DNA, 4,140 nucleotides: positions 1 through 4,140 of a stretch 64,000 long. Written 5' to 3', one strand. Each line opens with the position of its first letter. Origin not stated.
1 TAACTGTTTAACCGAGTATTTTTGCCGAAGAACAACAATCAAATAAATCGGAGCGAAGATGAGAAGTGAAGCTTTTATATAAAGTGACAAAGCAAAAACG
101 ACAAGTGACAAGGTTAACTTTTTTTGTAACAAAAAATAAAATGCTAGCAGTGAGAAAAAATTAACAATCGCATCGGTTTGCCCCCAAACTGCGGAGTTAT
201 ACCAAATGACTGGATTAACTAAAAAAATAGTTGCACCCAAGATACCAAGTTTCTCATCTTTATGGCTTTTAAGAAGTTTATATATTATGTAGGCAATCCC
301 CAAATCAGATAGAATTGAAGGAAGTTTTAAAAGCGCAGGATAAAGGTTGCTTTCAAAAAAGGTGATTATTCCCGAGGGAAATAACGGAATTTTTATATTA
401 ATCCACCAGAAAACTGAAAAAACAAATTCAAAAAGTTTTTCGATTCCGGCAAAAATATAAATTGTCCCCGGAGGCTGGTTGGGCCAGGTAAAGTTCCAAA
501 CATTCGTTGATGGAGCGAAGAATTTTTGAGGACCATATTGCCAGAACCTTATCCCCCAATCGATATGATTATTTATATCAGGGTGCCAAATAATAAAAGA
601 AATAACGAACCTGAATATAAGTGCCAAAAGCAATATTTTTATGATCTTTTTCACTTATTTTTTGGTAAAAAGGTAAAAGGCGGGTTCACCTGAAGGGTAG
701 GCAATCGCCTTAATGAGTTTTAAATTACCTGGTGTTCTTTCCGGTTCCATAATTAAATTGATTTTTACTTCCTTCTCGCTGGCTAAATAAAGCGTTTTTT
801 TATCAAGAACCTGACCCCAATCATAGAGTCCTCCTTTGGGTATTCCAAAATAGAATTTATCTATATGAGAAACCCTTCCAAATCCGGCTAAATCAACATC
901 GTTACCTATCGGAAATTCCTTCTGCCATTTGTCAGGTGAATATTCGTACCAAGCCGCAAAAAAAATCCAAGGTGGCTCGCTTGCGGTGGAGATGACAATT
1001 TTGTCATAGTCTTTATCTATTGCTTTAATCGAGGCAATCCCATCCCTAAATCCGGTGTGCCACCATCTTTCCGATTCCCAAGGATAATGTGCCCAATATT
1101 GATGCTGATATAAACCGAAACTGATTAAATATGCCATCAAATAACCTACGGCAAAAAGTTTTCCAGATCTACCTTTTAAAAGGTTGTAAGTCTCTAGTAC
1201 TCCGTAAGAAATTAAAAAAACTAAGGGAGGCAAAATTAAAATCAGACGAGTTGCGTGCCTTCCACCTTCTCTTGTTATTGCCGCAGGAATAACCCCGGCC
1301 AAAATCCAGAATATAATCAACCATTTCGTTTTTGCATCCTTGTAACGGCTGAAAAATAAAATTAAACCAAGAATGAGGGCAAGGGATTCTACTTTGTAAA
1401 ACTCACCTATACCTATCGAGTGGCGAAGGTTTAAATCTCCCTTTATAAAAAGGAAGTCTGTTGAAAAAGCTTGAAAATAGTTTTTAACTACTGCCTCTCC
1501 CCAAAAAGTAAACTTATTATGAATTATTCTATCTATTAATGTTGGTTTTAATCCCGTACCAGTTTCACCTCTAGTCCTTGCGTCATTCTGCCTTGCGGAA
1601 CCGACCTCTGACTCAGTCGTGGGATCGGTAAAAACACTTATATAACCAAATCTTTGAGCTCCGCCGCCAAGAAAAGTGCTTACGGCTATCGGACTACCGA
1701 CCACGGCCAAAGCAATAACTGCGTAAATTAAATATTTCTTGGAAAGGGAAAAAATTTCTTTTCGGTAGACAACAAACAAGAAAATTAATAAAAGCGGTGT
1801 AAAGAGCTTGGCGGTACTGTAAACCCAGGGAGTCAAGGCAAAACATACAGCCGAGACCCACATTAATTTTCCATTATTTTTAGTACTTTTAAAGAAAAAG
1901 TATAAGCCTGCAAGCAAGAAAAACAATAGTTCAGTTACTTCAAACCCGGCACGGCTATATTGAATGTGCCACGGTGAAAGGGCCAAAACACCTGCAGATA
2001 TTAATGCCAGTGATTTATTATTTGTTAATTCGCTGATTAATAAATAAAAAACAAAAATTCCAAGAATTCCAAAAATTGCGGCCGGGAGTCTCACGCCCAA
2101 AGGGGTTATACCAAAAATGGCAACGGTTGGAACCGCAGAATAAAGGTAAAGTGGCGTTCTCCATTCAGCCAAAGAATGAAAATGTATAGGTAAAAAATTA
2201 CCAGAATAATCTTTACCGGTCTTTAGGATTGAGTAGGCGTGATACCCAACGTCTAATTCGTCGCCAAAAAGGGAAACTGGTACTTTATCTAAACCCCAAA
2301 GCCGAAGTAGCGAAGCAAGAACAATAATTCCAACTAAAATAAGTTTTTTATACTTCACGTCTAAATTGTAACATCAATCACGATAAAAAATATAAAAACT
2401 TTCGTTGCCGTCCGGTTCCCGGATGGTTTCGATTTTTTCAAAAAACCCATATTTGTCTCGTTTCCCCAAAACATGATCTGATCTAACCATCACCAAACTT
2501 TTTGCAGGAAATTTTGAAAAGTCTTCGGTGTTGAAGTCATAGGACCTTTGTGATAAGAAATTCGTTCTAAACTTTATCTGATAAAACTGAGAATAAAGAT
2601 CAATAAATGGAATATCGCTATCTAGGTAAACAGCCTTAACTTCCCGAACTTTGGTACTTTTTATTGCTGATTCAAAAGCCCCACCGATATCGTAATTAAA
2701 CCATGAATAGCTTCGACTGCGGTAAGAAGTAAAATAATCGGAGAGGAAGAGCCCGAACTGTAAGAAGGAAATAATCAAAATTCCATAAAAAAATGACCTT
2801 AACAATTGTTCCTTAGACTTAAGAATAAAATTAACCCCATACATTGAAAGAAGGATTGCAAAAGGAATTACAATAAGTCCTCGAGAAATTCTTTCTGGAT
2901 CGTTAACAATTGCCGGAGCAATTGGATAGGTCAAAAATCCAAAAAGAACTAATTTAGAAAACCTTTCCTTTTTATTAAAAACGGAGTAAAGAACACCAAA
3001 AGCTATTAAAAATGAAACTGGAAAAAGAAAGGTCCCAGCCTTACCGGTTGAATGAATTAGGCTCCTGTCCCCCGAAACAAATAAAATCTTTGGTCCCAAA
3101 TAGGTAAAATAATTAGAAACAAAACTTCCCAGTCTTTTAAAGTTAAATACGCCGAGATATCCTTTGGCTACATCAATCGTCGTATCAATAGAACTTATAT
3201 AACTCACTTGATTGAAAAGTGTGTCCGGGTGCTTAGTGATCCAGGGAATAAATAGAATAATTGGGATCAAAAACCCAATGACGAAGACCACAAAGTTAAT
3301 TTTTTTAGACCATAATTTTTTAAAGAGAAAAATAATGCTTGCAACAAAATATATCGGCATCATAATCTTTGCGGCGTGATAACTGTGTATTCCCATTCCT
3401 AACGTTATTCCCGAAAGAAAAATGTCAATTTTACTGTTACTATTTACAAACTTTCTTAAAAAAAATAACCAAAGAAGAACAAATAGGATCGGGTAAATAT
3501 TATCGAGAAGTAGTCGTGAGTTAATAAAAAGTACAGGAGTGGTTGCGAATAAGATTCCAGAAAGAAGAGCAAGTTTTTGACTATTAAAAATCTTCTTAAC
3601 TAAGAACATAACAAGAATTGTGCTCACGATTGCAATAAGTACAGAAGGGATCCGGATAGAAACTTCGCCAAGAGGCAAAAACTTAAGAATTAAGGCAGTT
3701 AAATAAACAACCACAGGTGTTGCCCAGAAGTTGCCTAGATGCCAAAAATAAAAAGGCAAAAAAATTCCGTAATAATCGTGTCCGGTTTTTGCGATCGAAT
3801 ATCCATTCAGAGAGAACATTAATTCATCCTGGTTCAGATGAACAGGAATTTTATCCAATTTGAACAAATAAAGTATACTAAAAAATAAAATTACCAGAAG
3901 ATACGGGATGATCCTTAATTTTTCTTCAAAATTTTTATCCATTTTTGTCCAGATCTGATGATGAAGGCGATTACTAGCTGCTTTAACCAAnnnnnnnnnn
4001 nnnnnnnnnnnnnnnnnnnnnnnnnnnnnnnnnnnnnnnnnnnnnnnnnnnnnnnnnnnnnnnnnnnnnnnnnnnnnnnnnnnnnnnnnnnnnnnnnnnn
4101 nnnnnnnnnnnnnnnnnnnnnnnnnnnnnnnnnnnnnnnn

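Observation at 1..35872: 35-kb glycosylation locus with about 13 GT-C membrane glycosyltransferases, 8 GT2 (3 Dpm1-like lipid-sugar synthases), a Wzx flippase and an rmlABCD operon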

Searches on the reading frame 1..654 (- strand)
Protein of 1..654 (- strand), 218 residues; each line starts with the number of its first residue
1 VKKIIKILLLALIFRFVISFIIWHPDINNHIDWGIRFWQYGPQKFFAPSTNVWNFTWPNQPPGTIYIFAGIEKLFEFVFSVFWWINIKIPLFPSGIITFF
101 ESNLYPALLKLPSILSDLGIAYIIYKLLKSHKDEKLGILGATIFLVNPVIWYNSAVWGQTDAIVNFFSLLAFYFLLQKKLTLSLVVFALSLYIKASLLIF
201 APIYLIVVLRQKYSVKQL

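Call 7: search_protein_families(library=pfam, proteins=[window:1-654:-], max_evalue=0.01)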
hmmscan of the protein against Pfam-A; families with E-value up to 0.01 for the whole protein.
window:1-654:- (218 aa): 2 families
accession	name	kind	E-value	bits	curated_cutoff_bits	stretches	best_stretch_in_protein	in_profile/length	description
PF06728.19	PIG-U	-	1.9e-06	27.7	24.5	1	100-214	72-197/378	GPI transamidase subunit PIG-U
PF05208.19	ALG3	-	0.0009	19.2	23.6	1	161-213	127-179/358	ALG3 protein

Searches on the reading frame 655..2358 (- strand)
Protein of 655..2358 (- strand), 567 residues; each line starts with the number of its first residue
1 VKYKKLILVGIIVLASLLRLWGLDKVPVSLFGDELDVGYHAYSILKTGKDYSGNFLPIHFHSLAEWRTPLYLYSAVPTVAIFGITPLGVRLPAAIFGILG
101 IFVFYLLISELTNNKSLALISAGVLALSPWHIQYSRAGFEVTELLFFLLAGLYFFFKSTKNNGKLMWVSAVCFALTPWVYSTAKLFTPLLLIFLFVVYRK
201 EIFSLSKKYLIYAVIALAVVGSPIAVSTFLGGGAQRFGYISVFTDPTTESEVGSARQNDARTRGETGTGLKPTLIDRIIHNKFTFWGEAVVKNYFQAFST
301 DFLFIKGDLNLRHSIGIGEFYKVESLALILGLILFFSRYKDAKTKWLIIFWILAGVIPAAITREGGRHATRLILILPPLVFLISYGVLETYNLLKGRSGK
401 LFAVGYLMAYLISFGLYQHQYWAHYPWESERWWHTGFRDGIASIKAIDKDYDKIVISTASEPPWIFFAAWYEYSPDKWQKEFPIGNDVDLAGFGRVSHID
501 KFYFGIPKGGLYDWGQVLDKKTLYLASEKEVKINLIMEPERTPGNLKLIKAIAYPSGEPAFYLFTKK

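Call 7: search_protein_families(library=pfam, proteins=[window:655-2358:-], max_evalue=0.01)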
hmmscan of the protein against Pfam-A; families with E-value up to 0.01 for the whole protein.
window:655-2358:- (567 aa): 2 families
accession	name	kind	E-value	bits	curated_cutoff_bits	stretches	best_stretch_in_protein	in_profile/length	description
PF13231.12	PMT_2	-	1.3e-10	42.1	26.1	1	68-221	3-155/160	Dolichyl-phosphate-mannose-protein mannosyltransferase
PF02366.24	PMT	-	8.7e-05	22.6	22.7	1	12-226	4-232/245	Dolichyl-phosphate-mannose-protein mannosyltransferase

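Call 34: search_protein_families(library=ncbifam, proteins=[window:655-2358:-], max_evalue=0.001)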
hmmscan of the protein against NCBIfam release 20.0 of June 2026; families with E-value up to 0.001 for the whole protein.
window:655-2358:- (567 aa): 2 families
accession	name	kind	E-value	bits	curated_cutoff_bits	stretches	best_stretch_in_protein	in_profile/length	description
TIGR03663.1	TIGR03663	subfamily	2.8e-14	53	126.25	1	7-252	3-236/435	flippase activity-associated protein Agl23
NF047440.1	LA3751_2_3_fam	subfamily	2.5e-06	26.6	200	1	73-221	87-234/460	LA_3751/LA_3752 family putative glycosyltransferase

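Call 39: find_encoding_contigs(protein=window:655-2358:-, flank=10000, max_places=4)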
Protein window:655-2358:- (567 aa): 3 contigs read that carry it; 3 places shown.
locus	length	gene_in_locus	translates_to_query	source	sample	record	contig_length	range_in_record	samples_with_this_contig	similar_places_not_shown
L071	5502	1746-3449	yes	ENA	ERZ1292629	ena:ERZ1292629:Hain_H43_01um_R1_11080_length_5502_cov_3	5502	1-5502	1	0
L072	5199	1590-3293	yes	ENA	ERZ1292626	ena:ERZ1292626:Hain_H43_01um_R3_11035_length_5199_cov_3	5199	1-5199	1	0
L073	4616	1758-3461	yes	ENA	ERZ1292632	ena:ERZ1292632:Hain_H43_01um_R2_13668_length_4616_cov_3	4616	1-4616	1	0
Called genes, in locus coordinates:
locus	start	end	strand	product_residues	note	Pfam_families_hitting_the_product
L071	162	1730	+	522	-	PF02366:PMT (weak), PF13231:PMT_2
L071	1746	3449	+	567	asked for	PF13231:PMT_2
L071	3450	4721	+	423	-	PF05208:ALG3 (weak)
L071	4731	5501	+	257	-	?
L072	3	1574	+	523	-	?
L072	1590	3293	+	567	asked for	PF13231:PMT_2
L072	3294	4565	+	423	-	PF05208:ALG3 (weak)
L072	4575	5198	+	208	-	?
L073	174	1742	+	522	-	PF02366:PMT (weak), PF13231:PMT_2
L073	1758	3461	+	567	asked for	PF13231:PMT_2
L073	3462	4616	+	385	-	?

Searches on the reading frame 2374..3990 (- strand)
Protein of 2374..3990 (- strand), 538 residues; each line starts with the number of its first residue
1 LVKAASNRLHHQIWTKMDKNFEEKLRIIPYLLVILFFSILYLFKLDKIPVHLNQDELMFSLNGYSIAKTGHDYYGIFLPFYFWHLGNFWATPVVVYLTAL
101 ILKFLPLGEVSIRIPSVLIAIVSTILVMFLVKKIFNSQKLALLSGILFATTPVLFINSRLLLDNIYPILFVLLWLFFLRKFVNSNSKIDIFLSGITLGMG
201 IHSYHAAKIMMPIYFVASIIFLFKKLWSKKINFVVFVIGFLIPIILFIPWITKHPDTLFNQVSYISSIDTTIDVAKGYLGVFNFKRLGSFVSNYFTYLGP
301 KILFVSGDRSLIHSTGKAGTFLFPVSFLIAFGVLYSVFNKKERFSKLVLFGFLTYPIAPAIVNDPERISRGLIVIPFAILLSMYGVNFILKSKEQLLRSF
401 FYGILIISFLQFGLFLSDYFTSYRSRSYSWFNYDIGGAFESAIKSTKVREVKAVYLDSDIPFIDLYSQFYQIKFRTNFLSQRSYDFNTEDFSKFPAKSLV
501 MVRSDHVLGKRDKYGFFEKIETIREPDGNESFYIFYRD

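Call 7: search_protein_families(library=pfam, proteins=[window:2374-3990:-], max_evalue=0.01)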
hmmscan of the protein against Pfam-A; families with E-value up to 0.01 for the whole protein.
window:2374-3990:- (538 aa): 2 families
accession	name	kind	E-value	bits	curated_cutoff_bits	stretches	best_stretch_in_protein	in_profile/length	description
PF13231.12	PMT_2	-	1.5e-13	51.7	26.1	1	91-250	3-157/160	Dolichyl-phosphate-mannose-protein mannosyltransferase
PF02366.24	PMT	-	4.3e-05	23.6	22.7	1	48-258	17-244/245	Dolichyl-phosphate-mannose-protein mannosyltransferase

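Call 34: search_protein_families(library=ncbifam, proteins=[window:2374-3990:-], max_evalue=0.001)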
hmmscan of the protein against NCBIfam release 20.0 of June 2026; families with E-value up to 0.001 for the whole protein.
window:2374-3990:- (538 aa): 2 families
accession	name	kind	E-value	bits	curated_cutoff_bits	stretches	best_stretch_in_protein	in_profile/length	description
TIGR03663.1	TIGR03663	subfamily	1.8e-06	27.3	126.25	1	31-226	5-186/435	flippase activity-associated protein Agl23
NF047440.1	LA3751_2_3_fam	subfamily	0.00082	18.3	200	1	116-248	101-237/460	LA_3751/LA_3752 family putative glycosyltransferase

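Call 41: find_encoding_contigs(protein=window:2374-3942:-, flank=10000, max_places=4)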
Protein window:2374-3942:- (522 aa): 2 contigs read that carry it; 2 places shown.
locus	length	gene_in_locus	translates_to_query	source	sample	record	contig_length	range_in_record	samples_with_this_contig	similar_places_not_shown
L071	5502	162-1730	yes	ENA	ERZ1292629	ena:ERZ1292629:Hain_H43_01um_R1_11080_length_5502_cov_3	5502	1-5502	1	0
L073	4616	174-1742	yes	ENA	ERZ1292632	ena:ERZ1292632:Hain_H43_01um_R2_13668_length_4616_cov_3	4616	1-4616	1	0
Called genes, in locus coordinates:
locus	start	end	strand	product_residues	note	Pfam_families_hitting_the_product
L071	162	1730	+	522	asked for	PF02366:PMT (weak), PF13231:PMT_2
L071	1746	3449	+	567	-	PF13231:PMT_2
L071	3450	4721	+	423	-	PF05208:ALG3 (weak)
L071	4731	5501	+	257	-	?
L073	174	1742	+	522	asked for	PF02366:PMT (weak), PF13231:PMT_2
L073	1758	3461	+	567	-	PF13231:PMT_2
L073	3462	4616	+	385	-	?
